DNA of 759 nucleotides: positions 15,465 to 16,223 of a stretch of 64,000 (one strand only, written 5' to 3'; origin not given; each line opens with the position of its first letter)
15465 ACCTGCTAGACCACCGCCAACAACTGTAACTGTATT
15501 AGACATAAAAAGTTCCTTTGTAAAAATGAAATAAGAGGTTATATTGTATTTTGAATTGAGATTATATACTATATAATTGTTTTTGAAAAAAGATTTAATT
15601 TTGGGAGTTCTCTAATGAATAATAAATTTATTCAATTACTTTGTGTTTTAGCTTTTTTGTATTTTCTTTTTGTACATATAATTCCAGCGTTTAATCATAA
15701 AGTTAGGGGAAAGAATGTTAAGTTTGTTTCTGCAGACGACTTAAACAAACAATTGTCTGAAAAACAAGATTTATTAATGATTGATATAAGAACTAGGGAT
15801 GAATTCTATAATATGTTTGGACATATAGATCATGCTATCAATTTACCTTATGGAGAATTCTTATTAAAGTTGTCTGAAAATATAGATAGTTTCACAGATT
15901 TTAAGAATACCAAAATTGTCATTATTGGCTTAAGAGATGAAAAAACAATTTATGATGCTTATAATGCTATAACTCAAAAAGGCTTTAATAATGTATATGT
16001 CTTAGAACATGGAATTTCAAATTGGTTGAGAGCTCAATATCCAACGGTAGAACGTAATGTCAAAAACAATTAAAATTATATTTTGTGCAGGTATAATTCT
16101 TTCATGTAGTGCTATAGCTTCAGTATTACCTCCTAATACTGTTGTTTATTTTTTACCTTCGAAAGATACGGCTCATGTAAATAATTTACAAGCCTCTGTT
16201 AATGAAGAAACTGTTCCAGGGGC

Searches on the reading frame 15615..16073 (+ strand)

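Call 50: search_protein_families(library=pfam, proteins=[window:15615-16073:+], max_evalue=0.001)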
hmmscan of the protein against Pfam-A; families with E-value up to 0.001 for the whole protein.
window:15615-16073:+ (152 aa): 1 family
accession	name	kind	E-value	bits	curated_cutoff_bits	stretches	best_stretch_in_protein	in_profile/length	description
PF00581.25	Rhodanese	-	5.4e-14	52.9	22.2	1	40-139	2-101/102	Rhodanese-like domain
